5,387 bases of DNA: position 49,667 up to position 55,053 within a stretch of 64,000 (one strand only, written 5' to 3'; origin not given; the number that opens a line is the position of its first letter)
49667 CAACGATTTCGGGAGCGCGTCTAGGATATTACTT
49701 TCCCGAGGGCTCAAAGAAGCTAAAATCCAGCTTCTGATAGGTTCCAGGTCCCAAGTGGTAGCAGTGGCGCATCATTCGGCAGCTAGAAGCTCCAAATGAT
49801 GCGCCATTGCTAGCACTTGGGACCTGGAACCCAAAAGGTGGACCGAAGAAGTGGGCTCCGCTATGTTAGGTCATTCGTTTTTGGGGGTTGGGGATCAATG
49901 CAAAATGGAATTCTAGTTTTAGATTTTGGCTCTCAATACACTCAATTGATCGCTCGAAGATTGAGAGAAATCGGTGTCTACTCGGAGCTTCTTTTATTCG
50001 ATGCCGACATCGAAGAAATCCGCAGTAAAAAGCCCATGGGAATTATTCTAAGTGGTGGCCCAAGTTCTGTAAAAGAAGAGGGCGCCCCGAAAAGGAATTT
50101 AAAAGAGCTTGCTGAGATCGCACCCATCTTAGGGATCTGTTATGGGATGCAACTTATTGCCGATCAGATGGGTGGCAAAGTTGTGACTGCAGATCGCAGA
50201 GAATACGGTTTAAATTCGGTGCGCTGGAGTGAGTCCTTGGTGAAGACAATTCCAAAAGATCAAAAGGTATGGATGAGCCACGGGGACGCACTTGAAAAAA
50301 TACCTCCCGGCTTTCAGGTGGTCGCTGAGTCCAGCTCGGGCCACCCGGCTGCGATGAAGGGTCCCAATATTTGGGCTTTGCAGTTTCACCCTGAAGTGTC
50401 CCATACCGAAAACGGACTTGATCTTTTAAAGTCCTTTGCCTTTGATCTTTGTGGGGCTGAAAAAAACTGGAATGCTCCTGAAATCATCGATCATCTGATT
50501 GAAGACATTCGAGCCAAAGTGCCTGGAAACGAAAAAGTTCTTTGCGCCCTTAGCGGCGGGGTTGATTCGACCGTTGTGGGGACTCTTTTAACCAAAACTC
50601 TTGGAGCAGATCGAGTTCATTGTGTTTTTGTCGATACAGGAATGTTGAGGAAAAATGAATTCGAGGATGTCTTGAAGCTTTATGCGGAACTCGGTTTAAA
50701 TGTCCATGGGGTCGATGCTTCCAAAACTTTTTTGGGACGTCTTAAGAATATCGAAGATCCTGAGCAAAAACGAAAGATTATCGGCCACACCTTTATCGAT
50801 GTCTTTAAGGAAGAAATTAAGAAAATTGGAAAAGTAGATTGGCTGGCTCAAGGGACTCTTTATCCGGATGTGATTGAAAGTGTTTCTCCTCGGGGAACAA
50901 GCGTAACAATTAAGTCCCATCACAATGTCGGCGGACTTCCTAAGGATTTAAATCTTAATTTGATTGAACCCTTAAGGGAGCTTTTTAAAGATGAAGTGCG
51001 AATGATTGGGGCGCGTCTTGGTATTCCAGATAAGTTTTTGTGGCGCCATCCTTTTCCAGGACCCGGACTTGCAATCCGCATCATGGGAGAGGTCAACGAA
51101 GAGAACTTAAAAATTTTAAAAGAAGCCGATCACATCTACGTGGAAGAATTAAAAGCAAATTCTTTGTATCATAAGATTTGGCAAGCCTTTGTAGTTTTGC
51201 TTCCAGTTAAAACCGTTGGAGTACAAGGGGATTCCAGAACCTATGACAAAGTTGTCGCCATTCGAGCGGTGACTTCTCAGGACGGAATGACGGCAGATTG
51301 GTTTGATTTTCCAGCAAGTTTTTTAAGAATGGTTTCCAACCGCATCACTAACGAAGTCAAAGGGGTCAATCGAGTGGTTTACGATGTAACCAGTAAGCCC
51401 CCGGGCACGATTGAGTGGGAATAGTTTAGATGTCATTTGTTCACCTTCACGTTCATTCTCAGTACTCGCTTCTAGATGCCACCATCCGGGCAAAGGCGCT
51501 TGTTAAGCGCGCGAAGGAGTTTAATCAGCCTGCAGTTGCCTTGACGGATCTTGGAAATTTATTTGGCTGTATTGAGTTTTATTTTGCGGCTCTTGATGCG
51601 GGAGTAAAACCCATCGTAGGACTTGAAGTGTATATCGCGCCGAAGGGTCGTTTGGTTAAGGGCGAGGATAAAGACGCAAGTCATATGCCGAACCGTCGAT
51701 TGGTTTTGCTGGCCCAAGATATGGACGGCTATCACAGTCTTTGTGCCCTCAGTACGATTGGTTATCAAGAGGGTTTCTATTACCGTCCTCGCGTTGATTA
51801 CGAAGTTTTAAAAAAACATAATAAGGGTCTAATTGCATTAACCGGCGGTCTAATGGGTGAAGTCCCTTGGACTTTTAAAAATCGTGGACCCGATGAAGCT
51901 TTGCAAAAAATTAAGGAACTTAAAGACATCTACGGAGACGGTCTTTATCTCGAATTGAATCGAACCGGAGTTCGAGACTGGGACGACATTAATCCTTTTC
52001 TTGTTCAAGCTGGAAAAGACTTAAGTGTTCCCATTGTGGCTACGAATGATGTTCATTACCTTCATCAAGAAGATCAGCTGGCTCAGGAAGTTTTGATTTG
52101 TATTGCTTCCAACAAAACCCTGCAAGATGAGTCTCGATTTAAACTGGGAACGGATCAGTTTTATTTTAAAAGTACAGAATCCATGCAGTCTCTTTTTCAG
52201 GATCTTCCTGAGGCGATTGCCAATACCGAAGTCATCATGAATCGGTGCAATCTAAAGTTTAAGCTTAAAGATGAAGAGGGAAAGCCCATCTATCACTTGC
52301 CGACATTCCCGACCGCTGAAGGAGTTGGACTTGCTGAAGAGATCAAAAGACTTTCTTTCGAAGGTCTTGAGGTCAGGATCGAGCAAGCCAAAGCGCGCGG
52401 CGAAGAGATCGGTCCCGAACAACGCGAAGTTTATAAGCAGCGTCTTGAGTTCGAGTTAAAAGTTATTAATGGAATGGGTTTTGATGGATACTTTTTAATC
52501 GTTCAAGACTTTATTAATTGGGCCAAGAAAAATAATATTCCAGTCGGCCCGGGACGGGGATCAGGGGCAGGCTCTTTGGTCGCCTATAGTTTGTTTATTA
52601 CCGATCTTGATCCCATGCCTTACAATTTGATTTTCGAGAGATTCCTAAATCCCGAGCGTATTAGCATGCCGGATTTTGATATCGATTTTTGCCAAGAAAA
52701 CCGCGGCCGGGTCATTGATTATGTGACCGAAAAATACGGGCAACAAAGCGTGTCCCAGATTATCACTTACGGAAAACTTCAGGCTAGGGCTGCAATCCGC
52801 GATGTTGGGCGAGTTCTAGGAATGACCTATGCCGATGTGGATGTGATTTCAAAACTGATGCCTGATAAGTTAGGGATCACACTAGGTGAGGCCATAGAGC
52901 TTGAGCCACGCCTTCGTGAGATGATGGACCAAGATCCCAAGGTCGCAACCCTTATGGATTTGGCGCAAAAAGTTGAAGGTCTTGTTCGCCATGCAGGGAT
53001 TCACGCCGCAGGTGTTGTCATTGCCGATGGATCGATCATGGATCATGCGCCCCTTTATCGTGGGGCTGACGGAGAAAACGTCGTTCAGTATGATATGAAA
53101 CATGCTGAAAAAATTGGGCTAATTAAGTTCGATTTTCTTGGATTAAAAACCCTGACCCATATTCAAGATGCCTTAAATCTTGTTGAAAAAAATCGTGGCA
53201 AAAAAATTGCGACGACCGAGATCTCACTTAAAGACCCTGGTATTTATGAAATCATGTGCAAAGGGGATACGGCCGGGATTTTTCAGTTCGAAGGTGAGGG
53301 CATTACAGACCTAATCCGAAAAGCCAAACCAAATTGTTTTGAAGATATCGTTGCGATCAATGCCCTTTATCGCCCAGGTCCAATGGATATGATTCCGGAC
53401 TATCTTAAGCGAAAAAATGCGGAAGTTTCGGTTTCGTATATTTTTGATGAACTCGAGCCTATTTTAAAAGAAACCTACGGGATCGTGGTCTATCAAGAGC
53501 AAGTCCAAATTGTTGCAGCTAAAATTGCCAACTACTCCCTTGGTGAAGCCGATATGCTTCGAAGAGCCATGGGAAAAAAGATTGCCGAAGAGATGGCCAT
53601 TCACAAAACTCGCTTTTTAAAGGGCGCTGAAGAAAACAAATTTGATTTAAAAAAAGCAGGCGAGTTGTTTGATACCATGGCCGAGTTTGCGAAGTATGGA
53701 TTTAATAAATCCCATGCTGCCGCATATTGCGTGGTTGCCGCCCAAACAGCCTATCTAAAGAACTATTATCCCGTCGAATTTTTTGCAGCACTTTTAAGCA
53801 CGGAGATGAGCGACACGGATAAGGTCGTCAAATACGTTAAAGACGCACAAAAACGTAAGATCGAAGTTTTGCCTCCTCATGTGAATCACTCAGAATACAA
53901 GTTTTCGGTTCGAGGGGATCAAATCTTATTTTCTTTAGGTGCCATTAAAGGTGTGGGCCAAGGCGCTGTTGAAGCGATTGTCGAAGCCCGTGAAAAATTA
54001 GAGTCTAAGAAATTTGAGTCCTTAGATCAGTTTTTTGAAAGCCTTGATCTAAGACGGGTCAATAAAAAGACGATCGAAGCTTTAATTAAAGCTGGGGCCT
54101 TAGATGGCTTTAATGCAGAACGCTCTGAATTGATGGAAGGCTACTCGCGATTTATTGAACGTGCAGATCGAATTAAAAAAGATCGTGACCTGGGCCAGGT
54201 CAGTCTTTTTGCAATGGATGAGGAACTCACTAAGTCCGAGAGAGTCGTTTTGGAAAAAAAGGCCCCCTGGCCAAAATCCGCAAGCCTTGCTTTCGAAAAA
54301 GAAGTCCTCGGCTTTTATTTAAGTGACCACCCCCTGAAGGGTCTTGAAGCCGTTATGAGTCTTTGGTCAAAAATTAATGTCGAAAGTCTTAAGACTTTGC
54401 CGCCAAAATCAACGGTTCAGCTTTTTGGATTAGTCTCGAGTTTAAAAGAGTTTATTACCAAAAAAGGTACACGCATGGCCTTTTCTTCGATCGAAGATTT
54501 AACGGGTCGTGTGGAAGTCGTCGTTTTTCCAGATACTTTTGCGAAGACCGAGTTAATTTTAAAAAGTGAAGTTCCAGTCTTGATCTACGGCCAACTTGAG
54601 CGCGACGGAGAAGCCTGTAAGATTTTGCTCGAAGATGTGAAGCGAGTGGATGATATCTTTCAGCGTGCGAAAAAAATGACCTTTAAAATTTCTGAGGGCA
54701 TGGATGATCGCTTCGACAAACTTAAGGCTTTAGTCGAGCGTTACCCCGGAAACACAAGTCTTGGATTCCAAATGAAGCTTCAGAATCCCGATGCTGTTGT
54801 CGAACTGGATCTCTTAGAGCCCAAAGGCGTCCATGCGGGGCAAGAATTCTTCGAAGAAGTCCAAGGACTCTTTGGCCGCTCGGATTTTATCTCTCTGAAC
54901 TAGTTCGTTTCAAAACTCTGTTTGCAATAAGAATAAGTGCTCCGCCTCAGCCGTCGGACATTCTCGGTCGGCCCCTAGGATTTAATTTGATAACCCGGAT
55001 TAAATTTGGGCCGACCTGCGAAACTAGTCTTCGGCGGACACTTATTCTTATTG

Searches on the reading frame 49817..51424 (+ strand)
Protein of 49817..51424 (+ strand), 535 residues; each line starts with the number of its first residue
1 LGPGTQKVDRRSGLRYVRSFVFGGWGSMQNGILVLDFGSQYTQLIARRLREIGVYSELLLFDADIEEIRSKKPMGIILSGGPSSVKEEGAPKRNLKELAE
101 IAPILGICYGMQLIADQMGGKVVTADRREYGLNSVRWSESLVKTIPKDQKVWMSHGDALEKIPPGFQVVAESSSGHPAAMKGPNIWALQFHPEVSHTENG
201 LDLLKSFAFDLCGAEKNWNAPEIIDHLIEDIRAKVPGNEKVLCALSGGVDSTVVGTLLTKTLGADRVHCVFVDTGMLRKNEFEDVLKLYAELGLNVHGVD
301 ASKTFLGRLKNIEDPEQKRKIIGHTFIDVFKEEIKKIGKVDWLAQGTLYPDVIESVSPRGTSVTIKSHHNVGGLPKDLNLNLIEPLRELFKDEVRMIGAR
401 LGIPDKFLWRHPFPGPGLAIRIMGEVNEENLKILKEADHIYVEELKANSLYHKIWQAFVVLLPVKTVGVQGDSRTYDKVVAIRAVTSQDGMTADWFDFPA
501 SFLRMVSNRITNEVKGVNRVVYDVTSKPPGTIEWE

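Call 48: search_protein_families(library=pfam, proteins=[window:49817-51424:+], max_evalue=0.00001)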
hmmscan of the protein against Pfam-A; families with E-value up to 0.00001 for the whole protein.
window:49817-51424:+ (535 aa): 4 families
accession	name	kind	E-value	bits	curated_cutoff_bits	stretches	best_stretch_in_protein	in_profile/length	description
PF00958.27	GMP_synt_C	-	1.8e-44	150.1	27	1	443-534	1-92/92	GMP synthase C terminal domain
PF00117.34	GATase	-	2.6e-42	145.1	22.8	1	33-210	1-189/190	Glutamine amidotransferase class-I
PF02540.23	NAD_synthase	-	1.6e-12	47.6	21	1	236-305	16-85/242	NAD synthase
PF07722.19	Peptidase_C26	-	4.9e-08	33.4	20.5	1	97-193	101-219/219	Peptidase C26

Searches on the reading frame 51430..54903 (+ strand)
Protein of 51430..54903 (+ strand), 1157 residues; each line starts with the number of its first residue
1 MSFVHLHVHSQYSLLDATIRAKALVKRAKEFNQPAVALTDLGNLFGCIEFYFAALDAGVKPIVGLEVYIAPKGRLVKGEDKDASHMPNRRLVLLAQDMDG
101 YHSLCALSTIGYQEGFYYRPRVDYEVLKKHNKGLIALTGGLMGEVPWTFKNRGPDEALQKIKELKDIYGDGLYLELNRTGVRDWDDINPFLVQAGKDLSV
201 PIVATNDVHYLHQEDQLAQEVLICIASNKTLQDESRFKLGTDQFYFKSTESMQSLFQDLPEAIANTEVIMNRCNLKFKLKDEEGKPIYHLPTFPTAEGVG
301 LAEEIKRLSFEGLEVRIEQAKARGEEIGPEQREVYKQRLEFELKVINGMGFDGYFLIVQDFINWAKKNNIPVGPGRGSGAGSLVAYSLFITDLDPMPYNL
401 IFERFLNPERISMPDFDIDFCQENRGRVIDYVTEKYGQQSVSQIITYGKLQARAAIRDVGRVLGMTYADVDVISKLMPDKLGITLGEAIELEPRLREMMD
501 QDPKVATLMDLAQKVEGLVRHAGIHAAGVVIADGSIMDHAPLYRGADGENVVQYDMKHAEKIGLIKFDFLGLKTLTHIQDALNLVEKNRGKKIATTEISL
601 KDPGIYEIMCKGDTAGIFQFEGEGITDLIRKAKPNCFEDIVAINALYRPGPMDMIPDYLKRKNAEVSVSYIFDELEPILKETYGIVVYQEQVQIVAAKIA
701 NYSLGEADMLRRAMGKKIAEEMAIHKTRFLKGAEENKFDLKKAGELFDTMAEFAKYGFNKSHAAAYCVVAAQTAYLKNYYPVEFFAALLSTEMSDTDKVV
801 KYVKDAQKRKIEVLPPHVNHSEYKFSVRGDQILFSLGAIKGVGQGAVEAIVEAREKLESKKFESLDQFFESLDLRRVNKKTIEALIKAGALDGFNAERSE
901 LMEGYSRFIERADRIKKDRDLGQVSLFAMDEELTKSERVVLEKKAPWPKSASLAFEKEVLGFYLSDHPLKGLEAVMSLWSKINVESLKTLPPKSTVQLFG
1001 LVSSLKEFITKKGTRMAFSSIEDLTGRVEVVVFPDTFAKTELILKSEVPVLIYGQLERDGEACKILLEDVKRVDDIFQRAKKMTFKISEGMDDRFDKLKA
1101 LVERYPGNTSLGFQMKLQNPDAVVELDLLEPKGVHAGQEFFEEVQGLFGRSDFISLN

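Call 12: find_encoding_contigs(protein=window:51430-54903:+, flank=3000, max_places=10)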
Protein window:51430-54903:+ (1157 aa): no gene with exactly this product is on record in the collection.

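Call 16: find_homologous_proteins(query=window:51430-54903:+, max_evalue=1e-50)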
Query window:51430-54903:+ (1157 aa): 8000 proteins with E <= 1e-50 among 8000 candidates; the best 120 are listed.
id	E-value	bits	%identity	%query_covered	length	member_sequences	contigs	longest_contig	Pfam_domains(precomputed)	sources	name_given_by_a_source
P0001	0.0e+0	2606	100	100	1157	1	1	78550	PF02811.27,PF14579.13,PF01336.32,PF17657.7,PF07733.19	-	-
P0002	0.0e+0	1939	73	100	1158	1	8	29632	PF02811.27,PF14579.13,PF01336.32,PF17657.7,PF07733.19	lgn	-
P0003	0.0e+0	1881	70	100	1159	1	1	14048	PF02811.27,PF14579.13,PF01336.32,PF17657.7,PF07733.19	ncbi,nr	ncbi:MAG: DNA polymerase III subunit alpha [Bdellovibrionales bacterium]|nr:DNA polymerase III subun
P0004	0.0e+0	1859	71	99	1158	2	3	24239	PF02811.27,PF14579.13,PF01336.32,PF17657.7,PF07733.19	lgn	-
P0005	0.0e+0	1857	70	100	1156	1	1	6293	PF02811.27,PF14579.13,PF01336.32,PF17657.7,PF07733.19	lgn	-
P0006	0.0e+0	1850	69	100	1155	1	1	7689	PF02811.27,PF14579.13,PF01336.32,PF17657.7,PF07733.19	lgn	-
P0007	0.0e+0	1839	70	99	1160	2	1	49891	PF02811.27,PF14579.13,PF01336.32,PF17657.7,PF07733.19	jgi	-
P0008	0.0e+0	1836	69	100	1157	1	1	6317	PF02811.27,PF14579.13,PF01336.32,PF17657.7,PF07733.19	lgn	-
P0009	0.0e+0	1834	68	100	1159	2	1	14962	PF02811.27,PF14579.13,PF01336.32,PF17657.7,PF07733.19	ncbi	-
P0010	0.0e+0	1833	70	100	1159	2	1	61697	PF02811.27,PF14579.13,PF01336.32,PF17657.7,PF07733.19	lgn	-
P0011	0.0e+0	1831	70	98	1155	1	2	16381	PF02811.27,PF14579.13,PF01336.32,PF17657.7,PF07733.19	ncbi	ncbi:MAG: DNA polymerase III subunit alpha [Bdellovibrionales bacterium]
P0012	0.0e+0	1831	69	100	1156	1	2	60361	PF02811.27,PF14579.13,PF01336.32,PF17657.7,PF07733.19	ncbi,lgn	ncbi:MAG: DNA polymerase III subunit alpha [Bdellovibrionales bacterium]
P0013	0.0e+0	1828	69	99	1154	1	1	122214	PF02811.27,PF14579.13,PF01336.32,PF17657.7,PF07733.19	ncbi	-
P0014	0.0e+0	1823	69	99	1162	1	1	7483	PF02811.27,PF14579.13,PF01336.32,PF17657.7,PF07733.19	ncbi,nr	ncbi:MAG: DNA polymerase III subunit alpha [Bdellovibrionales bacterium]|nr:DNA polymerase III subun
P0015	0.0e+0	1814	69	99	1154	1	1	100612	PF02811.27,PF14579.13,PF01336.32,PF17657.7,PF07733.19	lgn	-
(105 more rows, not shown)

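Call 18: find_encoding_contigs(protein=P0002, flank=10000, max_places=4)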
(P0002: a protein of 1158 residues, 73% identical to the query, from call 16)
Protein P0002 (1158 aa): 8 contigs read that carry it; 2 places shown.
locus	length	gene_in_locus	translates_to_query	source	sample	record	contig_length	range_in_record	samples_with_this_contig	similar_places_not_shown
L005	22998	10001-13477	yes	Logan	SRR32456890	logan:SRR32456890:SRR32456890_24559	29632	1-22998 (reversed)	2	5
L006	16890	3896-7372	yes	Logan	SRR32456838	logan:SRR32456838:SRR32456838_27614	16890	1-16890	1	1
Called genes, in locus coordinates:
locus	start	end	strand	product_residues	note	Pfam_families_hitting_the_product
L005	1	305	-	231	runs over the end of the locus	PF01144:CoA_trans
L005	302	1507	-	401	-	PF00108:Thiolase_N, PF02803:Thiolase_C, PF22691:Thiolase_C_1 (weak)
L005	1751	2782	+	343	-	-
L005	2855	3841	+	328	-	-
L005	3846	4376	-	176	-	-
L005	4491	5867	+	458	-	PF00919:UPF0004, PF04055:Radical_SAM, PF01938:TRAM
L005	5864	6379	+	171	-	PF02577:BFN_dom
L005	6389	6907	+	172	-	PF00132:Hexapep, PF25087:GMPPB_C (faint), PF14602:Hexapep_2 (faint), PF25084:LbH_EIF2B, PF00132:Hexapep (weak)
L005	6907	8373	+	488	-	PF00478:IMPDH, PF01070:FMN_dh (weak), PF00571:CBS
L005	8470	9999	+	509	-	PF00117:GATase, PF07722:Peptidase_C26 (faint), PF02540:NAD_synthase, PF00958:GMP_synt_C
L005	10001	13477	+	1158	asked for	PF02811:PHP, PF07733:DNA_pol3_alpha, PF17657:DNA_pol3_finger, PF14579:HHH_6, PF01336:tRNA_anti-codon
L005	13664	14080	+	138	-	-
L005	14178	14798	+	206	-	PF14273:DUF4360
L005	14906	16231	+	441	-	PF00875:DNA_photolyase, PF03441:FAD_binding_7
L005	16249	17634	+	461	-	PF01370:Epimerase, PF04321:RmlD_sub_bind (weak), PF05368:NmrA (weak), PF13460:NAD_binding_10, PF16363:GDP_Man_Dehyd (faint), PF08338:DUF1731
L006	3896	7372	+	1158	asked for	PF02811:PHP, PF07733:DNA_pol3_alpha, PF17657:DNA_pol3_finger, PF14579:HHH_6, PF01336:tRNA_anti-codon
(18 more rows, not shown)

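Call 34: find_encoding_contigs(protein=P0004, flank=10000, max_places=3)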
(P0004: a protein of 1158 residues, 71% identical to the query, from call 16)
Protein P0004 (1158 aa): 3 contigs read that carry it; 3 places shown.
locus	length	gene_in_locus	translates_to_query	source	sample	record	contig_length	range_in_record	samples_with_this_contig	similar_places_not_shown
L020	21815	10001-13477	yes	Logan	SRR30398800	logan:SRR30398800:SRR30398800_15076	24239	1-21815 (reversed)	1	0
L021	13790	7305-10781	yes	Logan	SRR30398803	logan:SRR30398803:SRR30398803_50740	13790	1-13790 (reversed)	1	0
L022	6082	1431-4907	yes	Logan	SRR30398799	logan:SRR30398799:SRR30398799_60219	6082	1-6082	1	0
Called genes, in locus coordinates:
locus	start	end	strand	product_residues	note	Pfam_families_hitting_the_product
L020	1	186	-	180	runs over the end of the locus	-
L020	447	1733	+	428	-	PF00919:UPF0004, PF04055:Radical_SAM, PF01938:TRAM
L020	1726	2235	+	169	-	PF02577:BFN_dom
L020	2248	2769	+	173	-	PF25087:GMPPB_C (faint), PF00132:Hexapep (weak), PF25084:LbH_EIF2B (weak), PF00132:Hexapep (weak)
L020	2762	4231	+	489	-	PF00478:IMPDH, PF00571:CBS, PF01729:QRPTase_C (weak), PF01070:FMN_dh (weak)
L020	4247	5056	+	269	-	PF00891:Methyltransf_2 (weak), PF05891:Methyltransf_PK (weak), PF13489:Methyltransf_23, PF01209:Ubie_methyltran, PF13847:Methyltransf_31, PF08241:Methyltransf_11, PF08242:Methyltransf_12, PF13649:Methyltransf_25, +1 more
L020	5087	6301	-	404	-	-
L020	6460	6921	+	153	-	PF05899:Cupin_3 (weak), PF02311:AraC_binding (weak), PF07883:Cupin_2, PF06249:EutQ (weak)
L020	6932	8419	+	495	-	-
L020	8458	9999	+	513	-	PF00117:GATase, PF07722:Peptidase_C26 (faint), PF02540:NAD_synthase, PF00733:Asn_synthase (weak), PF00958:GMP_synt_C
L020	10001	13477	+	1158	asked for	PF02811:PHP, PF07733:DNA_pol3_alpha, PF17657:DNA_pol3_finger, PF14579:HHH_6, PF01336:tRNA_anti-codon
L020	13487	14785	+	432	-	PF00875:DNA_photolyase, PF03441:FAD_binding_7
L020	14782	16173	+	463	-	PF01073:3Beta_HSD, PF01370:Epimerase, PF05368:NmrA, PF13460:NAD_binding_10, PF16363:GDP_Man_Dehyd (faint), PF08338:DUF1731, PF03364:Polyketide_cyc (weak)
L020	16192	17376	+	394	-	-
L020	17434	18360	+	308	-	-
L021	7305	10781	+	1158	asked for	PF02811:PHP, PF07733:DNA_pol3_alpha, PF17657:DNA_pol3_finger, PF14579:HHH_6, PF01336:tRNA_anti-codon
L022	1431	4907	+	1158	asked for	PF02811:PHP, PF07733:DNA_pol3_alpha, PF17657:DNA_pol3_finger, PF14579:HHH_6, PF01336:tRNA_anti-codon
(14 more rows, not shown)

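Call 35: find_encoding_contigs(protein=P0010, flank=10000, max_places=3)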
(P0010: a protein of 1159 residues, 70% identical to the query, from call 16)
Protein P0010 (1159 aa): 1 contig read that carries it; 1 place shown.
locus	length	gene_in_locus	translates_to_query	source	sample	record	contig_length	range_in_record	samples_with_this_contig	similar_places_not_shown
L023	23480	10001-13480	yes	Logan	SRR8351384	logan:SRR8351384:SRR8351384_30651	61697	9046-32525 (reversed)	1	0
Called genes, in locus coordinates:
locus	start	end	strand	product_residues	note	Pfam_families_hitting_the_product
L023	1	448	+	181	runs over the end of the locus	-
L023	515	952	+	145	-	-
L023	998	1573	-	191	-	-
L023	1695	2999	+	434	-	PF00919:UPF0004, PF04055:Radical_SAM, PF01938:TRAM (weak)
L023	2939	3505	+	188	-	-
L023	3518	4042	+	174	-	PF00132:Hexapep, PF14602:Hexapep_2 (faint), PF25084:LbH_EIF2B, PF25087:GMPPB_C (weak), PF00132:Hexapep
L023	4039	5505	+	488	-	PF00478:IMPDH, PF01070:FMN_dh (weak), PF00571:CBS, PF01729:QRPTase_C (faint), PF01645:Glu_synthase (weak)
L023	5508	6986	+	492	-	-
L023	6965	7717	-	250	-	PF04116:FA_hydroxylase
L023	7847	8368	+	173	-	-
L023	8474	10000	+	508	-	PF00117:GATase, PF03054:tRNA_Me_trans (faint), PF07722:Peptidase_C26 (faint), PF02540:NAD_synthase, PF00958:GMP_synt_C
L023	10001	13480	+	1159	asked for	PF02811:PHP, PF07733:DNA_pol3_alpha, PF17657:DNA_pol3_finger, PF14579:HHH_6, PF01336:tRNA_anti-codon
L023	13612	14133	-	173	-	-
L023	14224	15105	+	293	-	PF00126:HTH_1, PF03466:LysR_substrate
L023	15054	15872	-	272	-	PF00561:Abhydrolase_1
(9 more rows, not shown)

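Call 36: find_encoding_contigs(protein=P0007, flank=10000, max_places=3)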
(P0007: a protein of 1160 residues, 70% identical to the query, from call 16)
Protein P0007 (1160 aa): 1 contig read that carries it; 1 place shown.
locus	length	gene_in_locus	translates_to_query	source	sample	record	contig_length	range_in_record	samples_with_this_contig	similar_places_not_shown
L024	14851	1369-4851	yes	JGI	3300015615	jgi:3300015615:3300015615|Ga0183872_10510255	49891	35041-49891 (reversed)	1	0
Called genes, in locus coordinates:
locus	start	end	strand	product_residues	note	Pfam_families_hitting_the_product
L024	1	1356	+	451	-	PF00117:GATase, PF03054:tRNA_Me_trans (faint), PF07722:Peptidase_C26 (faint), PF00733:Asn_synthase (weak), PF02540:NAD_synthase, PF00958:GMP_synt_C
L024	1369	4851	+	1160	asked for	PF02811:PHP, PF07733:DNA_pol3_alpha, PF17657:DNA_pol3_finger, PF14579:HHH_6, PF01336:tRNA_anti-codon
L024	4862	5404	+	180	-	-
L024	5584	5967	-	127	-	PF01042:Ribonuc_L-PSP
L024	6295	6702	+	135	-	-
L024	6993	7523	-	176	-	-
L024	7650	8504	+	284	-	PF00126:HTH_1, PF03466:LysR_substrate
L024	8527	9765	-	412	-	-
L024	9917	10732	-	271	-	PF00561:Abhydrolase_1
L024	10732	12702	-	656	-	PF13522:GATase_6, PF13537:GATase_7, PF00733:Asn_synthase, PF06508:QueC (weak)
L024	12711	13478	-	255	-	PF00106:adh_short, PF01370:Epimerase (weak), PF08659:KR, PF23441:SDR (weak), PF13561:adh_short_C2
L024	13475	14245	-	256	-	PF00106:adh_short, PF08659:KR, PF23441:SDR (faint), PF13561:adh_short_C2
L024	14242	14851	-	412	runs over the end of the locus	PF00109:ketoacyl-synt, PF02801:Ketoacyl-synt_C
